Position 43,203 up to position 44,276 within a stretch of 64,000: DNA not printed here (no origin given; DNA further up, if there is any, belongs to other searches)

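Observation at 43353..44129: Secreted triple-YHS-domain protein with Asp10-His tail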

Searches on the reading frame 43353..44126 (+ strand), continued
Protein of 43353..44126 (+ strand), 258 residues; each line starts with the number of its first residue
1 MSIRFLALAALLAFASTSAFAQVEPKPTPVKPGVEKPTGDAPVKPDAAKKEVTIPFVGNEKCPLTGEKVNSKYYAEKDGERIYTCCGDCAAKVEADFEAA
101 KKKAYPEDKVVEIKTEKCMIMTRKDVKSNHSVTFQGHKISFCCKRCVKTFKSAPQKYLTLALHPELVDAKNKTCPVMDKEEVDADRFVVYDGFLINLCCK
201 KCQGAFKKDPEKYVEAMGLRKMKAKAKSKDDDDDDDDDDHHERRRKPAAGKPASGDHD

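Call 27: search_protein_representatives(alignment_id=A1)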
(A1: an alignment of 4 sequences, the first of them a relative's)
Query: 4 sequences, 221 profile positions. Proteins with E-value up to 0.001 (for the whole library): 7328; up to 1e-10: 1820; up to 1e-30: 138. The best 150 are listed.
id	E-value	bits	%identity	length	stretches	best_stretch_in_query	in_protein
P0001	3.3e-95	334.2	-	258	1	1-220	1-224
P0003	9.1e-83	293.5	-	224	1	4-213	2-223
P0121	2.9e-70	252.6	-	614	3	53-214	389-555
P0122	1.1e-62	227.8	-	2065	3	20-210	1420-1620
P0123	4.3e-62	225.9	-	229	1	4-220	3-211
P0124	3.8e-59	216.3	-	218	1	14-220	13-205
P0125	6.9e-56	205.6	-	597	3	15-211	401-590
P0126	3.4e-55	203.3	-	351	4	105-211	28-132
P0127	1.4e-54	201.4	-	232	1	2-214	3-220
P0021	1.2e-52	195.0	-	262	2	56-210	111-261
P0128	1.6e-51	191.4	-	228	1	8-213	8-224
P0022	3.7e-51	190.2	-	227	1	1-220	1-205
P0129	7.5e-51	189.1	-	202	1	32-212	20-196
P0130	1.1e-50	188.5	-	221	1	1-211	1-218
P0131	2.5e-50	187.5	-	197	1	41-214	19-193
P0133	4.0e-49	183.5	-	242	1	42-214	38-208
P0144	1.3e-45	172.0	-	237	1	42-212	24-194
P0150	2.5e-45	171.1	-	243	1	10-212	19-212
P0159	2.4e-43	164.6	-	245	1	8-212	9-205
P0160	2.5e-43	164.5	-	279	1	40-209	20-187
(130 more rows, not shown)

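Call 29: find_encoding_contigs(protein=P0030, flank=8000, max_places=2)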
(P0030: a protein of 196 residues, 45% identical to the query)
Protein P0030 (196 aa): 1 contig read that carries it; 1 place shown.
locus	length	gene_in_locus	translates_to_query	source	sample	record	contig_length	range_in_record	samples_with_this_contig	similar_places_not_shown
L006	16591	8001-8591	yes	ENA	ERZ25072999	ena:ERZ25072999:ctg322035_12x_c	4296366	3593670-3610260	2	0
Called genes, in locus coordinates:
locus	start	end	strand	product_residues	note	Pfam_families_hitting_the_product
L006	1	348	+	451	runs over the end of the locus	PF13174:TPR_6 (faint), PF13176:TPR_7 (faint), PF14559:TPR_19 (weak), PF00515:TPR_1, PF07719:TPR_2, PF13181:TPR_8 (weak), PF13414:TPR_11 (weak), PF13432:TPR_16 (weak), +10 more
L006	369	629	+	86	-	PF01649:Ribosomal_S20p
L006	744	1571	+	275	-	PF03544:TonB_C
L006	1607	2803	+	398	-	PF03067:LPMO_10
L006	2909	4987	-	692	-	PF07715:Plug, PF00593:TonB_dep_Rec_b-barrel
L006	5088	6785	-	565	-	PF01839:FG-GAP (faint), PF13517:FG-GAP_3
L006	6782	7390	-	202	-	-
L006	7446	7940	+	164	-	-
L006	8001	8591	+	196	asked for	PF04945:YHS (faint), PF24273:TRASH_HVO_1752_C (faint)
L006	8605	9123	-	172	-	PF25984:BSH_YknX (faint), PF00364:Biotin_lipoyl, PF25917:BSH_RND, PF25973:BSH_CzcB (faint)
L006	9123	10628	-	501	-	PF00289:Biotin_carb_N, PF02222:ATP-grasp (weak), PF02786:CPSase_L_D2, PF07478:Dala_Dala_lig_C, PF02785:Biotin_carb_C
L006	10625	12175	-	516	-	PF01039:Carboxyl_trans, PF03255:ACCA (weak)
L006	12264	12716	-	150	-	PF00903:Glyoxalase, PF13468:Glyoxalase_3, PF13669:Glyoxalase_4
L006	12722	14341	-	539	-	PF01642:MM_CoA_mutase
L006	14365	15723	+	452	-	PF21088:MS_channel_1st, PF00924:MS_channel_2nd, PF21082:MS_channel_3rd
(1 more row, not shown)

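Call 30: find_encoding_contigs(protein=P0057, flank=8000, max_places=2)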
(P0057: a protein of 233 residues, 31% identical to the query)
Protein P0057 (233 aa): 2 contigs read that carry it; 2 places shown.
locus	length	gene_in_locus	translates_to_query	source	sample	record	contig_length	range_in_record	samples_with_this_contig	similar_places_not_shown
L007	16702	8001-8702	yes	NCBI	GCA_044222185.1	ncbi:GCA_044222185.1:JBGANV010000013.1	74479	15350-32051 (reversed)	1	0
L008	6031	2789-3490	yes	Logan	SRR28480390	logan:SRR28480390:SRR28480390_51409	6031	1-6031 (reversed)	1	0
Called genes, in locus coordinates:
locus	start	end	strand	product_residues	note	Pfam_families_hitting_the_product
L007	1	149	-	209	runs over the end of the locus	-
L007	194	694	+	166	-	-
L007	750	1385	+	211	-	-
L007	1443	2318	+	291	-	PF02899:Phage_int_SAM_1, PF00589:Phage_integrase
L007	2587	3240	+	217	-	PF06685:DUF1186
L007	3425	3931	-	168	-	-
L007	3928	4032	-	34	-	-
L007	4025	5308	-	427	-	PF02195:ParB_N (faint), PF01555:N6_N4_Mtase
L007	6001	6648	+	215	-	PF01545:Cation_efflux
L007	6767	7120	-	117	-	-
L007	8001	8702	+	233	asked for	-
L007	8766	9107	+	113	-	-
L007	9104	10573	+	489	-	PF02321:OEP (faint)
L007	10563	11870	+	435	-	PF07732:Cu-oxidase_3, PF00394:Cu-oxidase (weak), PF07731:Cu-oxidase_2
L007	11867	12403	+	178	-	PF14376:Haem_bd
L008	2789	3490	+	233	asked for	-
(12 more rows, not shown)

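Call 31: find_encoding_contigs(protein=P0035, flank=8000, max_places=2)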
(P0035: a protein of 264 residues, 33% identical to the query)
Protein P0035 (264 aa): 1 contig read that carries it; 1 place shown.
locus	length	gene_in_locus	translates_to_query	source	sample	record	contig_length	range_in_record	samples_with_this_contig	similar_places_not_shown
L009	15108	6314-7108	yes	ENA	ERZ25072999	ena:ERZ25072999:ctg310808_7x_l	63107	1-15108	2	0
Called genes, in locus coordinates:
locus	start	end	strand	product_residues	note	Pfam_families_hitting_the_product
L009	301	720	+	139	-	PF02321:OEP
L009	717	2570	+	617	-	PF19335:HMBD, PF25919:BSH_CusB, PF25973:BSH_CzcB, PF25869:3HB_CusB (weak), PF25944:Beta-barrel_RND (weak), PF25954:Beta-barrel_RND_2, PF25975:CzcB_C, PF11827:DUF3347, +1 more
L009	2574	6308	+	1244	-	PF00873:ACR_tran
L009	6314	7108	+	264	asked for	PF08394:Arc_trans_TRASH (faint), PF11494:Ta0938 (faint), PF24273:TRASH_HVO_1752_C (faint), PF04945:YHS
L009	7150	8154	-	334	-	PF01408:GFO_IDH_MocA, PF22725:GFO_IDH_MocA_C3, PF02894:GFO_IDH_MocA_C (weak)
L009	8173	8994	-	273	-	PF25087:GMPPB_C (faint), PF00132:Hexapep (weak), PF13720:Acetyltransf_11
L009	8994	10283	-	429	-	PF03331:LpxC, PF22817:ApeP-like (weak), PF07977:FabA, PF22818:ApeI-like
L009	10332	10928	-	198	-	PF03938:OmpH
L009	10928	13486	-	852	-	PF08479:POTRA_2 (faint), PF07244:POTRA, PF01103:Omp85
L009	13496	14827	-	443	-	PF00772:DnaB, PF03796:DnaB_C, PF13481:AAA_25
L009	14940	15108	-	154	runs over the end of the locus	PF01281:Ribosomal_L9_N, PF03948:Ribosomal_L9_C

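Call 36: find_related_loci(query=A3, collection=genome_contigs, flank=8000)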
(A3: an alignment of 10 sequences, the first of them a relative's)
Query A3 (258 aa) in genome_contigs; peptide patterns used: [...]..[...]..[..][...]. (x = any residue, [..] = any of these).
42 stretches matched a pattern; 11 encode a relative of the query (tblastn E <= 1e-3); 11 distinct loci.
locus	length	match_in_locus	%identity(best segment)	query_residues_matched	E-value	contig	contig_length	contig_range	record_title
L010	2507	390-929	48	56-239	6e-50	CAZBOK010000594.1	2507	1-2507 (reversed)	MAG TPA_asm: uncultured Phycisphaeraceae bacterium isolate binchicken_co396_4 genome assembly, contig: NODE_88049_length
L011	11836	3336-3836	46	48-229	1e-47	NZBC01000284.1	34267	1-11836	MAG: Planctomycetota bacterium isolate ARS1434 MHASMcontig_461101, whole genome shotgun sequence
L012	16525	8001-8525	43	43-217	5e-45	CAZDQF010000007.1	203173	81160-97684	MAG TPA_asm: uncultured Isosphaeraceae bacterium isolate SRP077602_co7_603 genome assembly, contig: NODE_78_length_20317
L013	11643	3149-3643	43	45-211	3e-41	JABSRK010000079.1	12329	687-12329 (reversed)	MAG: Planctomycetota bacterium isolate DT_84 DT-Planctomycetota-1_scaffold_79, whole genome shotgun sequence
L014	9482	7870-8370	41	43-211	3e-38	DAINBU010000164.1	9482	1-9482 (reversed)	MAG TPA_asm: Planctomycetota bacterium isolate CTOTU25974 NODE_2039_length_9482_cov_6.379230, whole genome shotgun seque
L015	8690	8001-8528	41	35-214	6e-37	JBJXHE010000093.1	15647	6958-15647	MAG: Planctomycetota bacterium isolate F1F2.bin.117 k127_1462241, whole genome shotgun sequence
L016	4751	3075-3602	39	40-218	4e-36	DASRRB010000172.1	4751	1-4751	MAG TPA_asm: Planctomycetota bacterium isolate SMAG_U4475 k141_3889902, whole genome shotgun sequence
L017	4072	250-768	41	36-218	2e-34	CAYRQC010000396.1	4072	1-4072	MAG TPA_asm: uncultured Phycisphaerales bacterium isolate binchicken_co203_625 genome assembly, contig: k141_3881041, wh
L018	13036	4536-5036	39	47-239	4e-34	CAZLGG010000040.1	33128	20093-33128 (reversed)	MAG TPA_asm: uncultured Planctomycetia bacterium isolate SRP163575_co2_316 genome assembly, contig: NODE_1486_length_331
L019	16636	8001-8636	39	1-215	3e-34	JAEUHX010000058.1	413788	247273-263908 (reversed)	MAG: Planctomycetota bacterium isolate new MAG-28 k141_1764246, whole genome shotgun sequence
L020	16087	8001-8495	43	45-211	1e-42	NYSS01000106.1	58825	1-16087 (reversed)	MAG: Planctomycetota bacterium isolate CPC9 107957, whole genome shotgun sequence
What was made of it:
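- Tried and rejected: It succeeded with 10 sequences (call 36).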

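Call 39: find_encoding_contigs(protein=P0071, flank=6000, max_places=1)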
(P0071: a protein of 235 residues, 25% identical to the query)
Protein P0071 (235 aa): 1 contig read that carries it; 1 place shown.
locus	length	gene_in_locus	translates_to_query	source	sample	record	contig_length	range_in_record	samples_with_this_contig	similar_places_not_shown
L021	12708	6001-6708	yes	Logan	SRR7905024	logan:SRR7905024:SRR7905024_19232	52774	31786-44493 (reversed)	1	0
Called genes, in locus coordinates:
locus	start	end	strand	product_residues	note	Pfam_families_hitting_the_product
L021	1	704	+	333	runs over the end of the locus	PF03116:NQR2_RnfD_RnfE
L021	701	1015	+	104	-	PF03795:YCII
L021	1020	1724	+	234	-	PF04205:FMN_bind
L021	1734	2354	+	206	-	PF02508:Rnf-Nqr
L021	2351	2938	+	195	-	PF02508:Rnf-Nqr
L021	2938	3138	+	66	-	-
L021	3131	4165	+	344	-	PF02424:ApbE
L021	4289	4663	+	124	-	-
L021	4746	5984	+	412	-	PF02321:OEP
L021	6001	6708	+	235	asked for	PF08394:Arc_trans_TRASH (faint), PF11494:Ta0938 (faint), PF24273:TRASH_HVO_1752_C (faint), PF04945:YHS (weak)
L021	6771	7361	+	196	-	PF13302:Acetyltransf_3, PF00583:Acetyltransf_1 (weak)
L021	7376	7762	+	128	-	PF03625:DUF302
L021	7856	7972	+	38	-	-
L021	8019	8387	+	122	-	-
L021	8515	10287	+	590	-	PF19335:HMBD, PF25919:BSH_CusB, PF25973:BSH_CzcB, PF25869:3HB_CusB, PF25944:Beta-barrel_RND (weak), PF25954:Beta-barrel_RND_2, PF11827:DUF3347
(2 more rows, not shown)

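Call 40: find_encoding_contigs(protein=P0018, flank=6000, max_places=1)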
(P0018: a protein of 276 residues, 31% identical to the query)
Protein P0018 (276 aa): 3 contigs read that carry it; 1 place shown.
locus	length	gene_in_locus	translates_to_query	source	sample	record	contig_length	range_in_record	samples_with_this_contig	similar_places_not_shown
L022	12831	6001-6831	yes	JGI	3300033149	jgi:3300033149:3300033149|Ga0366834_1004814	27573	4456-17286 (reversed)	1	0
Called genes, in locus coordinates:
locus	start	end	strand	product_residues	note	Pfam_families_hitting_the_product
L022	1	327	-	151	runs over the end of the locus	PF08899:DUF1844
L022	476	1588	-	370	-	PF00923:TAL_FSA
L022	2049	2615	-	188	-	-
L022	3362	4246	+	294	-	PF09990:DUF2231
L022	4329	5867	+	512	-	PF02321:OEP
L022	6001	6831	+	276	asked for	PF11494:Ta0938 (faint), PF04945:YHS, PF08394:Arc_trans_TRASH (faint), PF24273:TRASH_HVO_1752_C (faint), PF01369:Sec7 (faint), PF16032:DUF4788 (faint), PF02375:JmjN (faint), PF04945:YHS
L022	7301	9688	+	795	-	PF19335:HMBD, PF25919:BSH_CusB, PF25973:BSH_CzcB, PF25869:3HB_CusB, PF25944:Beta-barrel_RND (weak), PF25954:Beta-barrel_RND_2, PF19335:HMBD, PF11827:DUF3347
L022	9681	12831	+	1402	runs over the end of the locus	PF00873:ACR_tran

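Call 41: find_encoding_contigs(protein=P0026, flank=6000, max_places=1)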
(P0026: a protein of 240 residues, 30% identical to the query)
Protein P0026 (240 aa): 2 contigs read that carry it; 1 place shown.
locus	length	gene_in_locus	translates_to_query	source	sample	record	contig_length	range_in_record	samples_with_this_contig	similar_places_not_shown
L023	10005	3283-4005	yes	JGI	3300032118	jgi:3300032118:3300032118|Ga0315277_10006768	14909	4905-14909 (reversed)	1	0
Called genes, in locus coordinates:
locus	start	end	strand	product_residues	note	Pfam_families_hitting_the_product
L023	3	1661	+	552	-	?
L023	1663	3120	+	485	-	PF02321:OEP (weak)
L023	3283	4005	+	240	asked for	PF11494:Ta0938 (faint), PF04945:YHS, PF08394:Arc_trans_TRASH (faint), PF12156:ATPase-cat_bd (faint), PF24273:TRASH_HVO_1752_C (faint), PF02246:B1 (faint), PF02375:JmjN (faint), PF04945:YHS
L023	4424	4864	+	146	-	PF02082:Rrf2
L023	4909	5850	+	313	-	PF00291:PALP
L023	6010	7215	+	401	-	PF01837:HcyBio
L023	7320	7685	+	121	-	PF09383:NIL, PF12838:Fer4_7 (weak), PF00037:Fer4, PF12837:Fer4_6, PF13237:Fer4_10, PF14697:Fer4_21, PF12838:Fer4_7, PF13187:Fer4_9, +7 more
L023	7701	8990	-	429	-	PF00923:TAL_FSA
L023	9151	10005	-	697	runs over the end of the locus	PF22842:Pel9A-like_beta_helix (faint), PF13229:Beta_helix (faint)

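Call 42: find_encoding_contigs(protein=P0060, flank=6000, max_places=1)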
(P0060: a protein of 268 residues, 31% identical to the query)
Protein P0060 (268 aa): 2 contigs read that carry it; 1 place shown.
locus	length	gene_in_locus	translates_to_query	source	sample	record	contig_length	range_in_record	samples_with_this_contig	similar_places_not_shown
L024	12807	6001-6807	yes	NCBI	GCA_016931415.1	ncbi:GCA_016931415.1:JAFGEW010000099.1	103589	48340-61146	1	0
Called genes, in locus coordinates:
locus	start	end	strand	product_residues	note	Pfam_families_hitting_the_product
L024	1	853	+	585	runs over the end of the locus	PF13510:Fer2_4, PF12838:Fer4_7, PF13183:Fer4_8 (weak), PF13187:Fer4_9 (weak), PF12838:Fer4_7, PF13237:Fer4_10, PF12838:Fer4_7, PF13187:Fer4_9, +10 more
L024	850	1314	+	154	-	PF02662:FlpD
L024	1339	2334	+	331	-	PF01058:Oxidored_q6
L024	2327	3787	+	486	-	PF27537:HoxH, PF00374:NiFeSe_Hases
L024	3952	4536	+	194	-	PF09990:DUF2231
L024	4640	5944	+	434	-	PF02321:OEP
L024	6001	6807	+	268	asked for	PF04945:YHS (weak), PF11494:Ta0938 (faint), PF24273:TRASH_HVO_1752_C (faint), PF19335:HMBD, PF04945:YHS (weak)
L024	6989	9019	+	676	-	PF19335:HMBD, PF25919:BSH_CusB, PF25973:BSH_CzcB, PF25869:3HB_CusB (faint), PF25944:Beta-barrel_RND, PF25954:Beta-barrel_RND_2, PF19335:HMBD, PF11827:DUF3347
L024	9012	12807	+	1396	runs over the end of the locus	PF00873:ACR_tran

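Call 44: search_protein_families(library=pfam, proteins=[L010:976-2370:-, L014:6571-7689:+, L014:8420-9307:+, L015:6353-7729:-, L017:1790-2650:+, L018:307-4407:+, L018:5179-7359:+, L019:6474-7808:-, L019:8715-10376:-, L011:3910-6060:+], max_evalue=0.0001)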
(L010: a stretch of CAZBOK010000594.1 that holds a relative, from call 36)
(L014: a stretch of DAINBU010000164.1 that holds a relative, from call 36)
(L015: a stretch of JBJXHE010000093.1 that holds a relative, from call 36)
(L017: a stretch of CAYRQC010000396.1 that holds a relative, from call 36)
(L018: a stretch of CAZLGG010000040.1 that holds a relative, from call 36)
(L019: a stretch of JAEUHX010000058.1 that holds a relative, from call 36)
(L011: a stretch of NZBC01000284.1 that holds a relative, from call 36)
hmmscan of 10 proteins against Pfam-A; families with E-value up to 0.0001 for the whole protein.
L010:976-2370:- (464 aa): 2 families
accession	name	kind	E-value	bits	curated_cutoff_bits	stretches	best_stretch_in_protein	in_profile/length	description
PF13620.12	CarboxypepD_reg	-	7e-16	58.8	32.3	1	7-81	2-74/82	Carboxypeptidase regulatory-like domain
PF13715.12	CarbopepD_reg_2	-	4.3e-05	23.9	32.2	0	35-77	22-65/88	CarboxypepD_reg-like domain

L014:6571-7689:+ (372 aa): 7 families
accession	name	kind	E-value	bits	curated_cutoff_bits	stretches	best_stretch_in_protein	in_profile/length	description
PF07724.20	AAA_2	-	4.8e-35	121.5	27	1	56-237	1-165/166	AAA domain (Cdc48 subfamily)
PF10431.15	ClpB_D2-small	-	9.4e-15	54.9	21.9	1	244-325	1-81/81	C-terminal, D2-small domain, of ClpB protein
PF07728.20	AAA_5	-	7.9e-08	32.8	22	1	61-186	2-122/139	AAA domain (dynein-related subfamily)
PF13191.12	AAA_16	-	1e-07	33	32.6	1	30-105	2-71/167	AAA ATPase domain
PF13401.12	AAA_22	-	7.5e-07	30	27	1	62-162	9-109/130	AAA domain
PF00004.35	AAA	-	1.6e-05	25.8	21.2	1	62-150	2-70/131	ATPase family associated with various cellular activities (AAA)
PF00158.32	Sigma54_activat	-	2e-05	24.8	20.2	1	59-185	23-142/168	Sigma-54 interaction domain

L014:8420-9307:+ (295 aa): 0 families

L015:6353-7729:- (458 aa): 2 families
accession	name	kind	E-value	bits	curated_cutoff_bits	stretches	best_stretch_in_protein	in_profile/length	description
PF00208.27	ELFV_dehydrog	-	7.6e-77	258.7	23.4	1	216-455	1-241/241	Glutamate/Leucine/Phenylalanine/Valine dehydrogenase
PF02812.23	ELFV_dehydrog_N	-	6.2e-60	201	25.3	1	70-197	1-128/129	Glu/Leu/Phe/Val dehydrogenase, dimerisation domain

L017:1790-2650:+ (286 aa): 2 families
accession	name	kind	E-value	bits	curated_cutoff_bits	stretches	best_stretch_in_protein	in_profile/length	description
PF13432.12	TPR_16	-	5.1e-08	33.7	32.7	1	86-144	1-59/65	Tetratricopeptide repeat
PF12895.13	ANAPC3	-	3.5e-05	24.4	27.2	0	100-164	7-69/82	Anaphase-promoting complex, cyclosome, subunit 3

L018:307-4407:+ (1366 aa): 1 family
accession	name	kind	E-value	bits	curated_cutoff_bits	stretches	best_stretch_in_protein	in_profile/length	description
PF00873.25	ACR_tran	-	4.2e-175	584.7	28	3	144-634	23-496/1021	AcrB/AcrD/AcrF family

L018:5179-7359:+ (726 aa): 5 families
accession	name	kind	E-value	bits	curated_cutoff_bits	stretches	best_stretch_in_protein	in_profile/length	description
PF00122.25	E1-E2_ATPase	-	3e-57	193.5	28.1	1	211-392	2-180/181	E1-E2 ATPase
PF00702.32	Hydrolase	-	8.4e-36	124.6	26.4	1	409-626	1-191/191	haloacid dehalogenase-like hydrolase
PF19335.5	HMBD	-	1.7e-11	44.3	23.6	1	23-48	2-27/28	Heavy metal binding domain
PF08282.18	Hydrolase_3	-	3.4e-08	34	20.9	0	598-650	195-247/255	haloacid dehalogenase-like hydrolase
PF12710.13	HAD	-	3.9e-05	24.6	27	0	547-610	88-151/189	haloacid dehalogenase-like hydrolase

L019:6474-7808:- (444 aa): 2 families
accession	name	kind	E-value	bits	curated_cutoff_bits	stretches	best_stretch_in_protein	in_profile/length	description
PF00208.27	ELFV_dehydrog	-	7.6e-79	265.3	23.4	1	208-441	1-241/241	Glutamate/Leucine/Phenylalanine/Valine dehydrogenase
PF02812.23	ELFV_dehydrog_N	-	1e-59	200.3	25.3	1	62-189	1-128/129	Glu/Leu/Phe/Val dehydrogenase, dimerisation domain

L019:8715-10376:- (553 aa): 1 family
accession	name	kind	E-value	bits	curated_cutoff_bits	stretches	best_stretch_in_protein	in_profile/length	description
PF13472.12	Lipase_GDSL_2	-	3.9e-18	67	32.9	1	133-367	1-177/178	GDSL-like Lipase/Acylhydrolase family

L011:3910-6060:+ (716 aa): 2 families
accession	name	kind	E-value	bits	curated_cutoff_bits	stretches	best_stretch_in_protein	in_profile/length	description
PF00593.30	TonB_dep_Rec_b-barrel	-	1.2e-45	157.6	27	1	211-689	25-436/436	TonB dependent receptor-like, beta-barrel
PF07715.20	Plug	-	1.1e-18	68.1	23.9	1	73-166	15-106/107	TonB-dependent Receptor Plug Domain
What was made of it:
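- Closest known: Archaeal CopM. Same: Subfamily locus L018 likewise places the gene next to a P1B ATPase (call 44).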
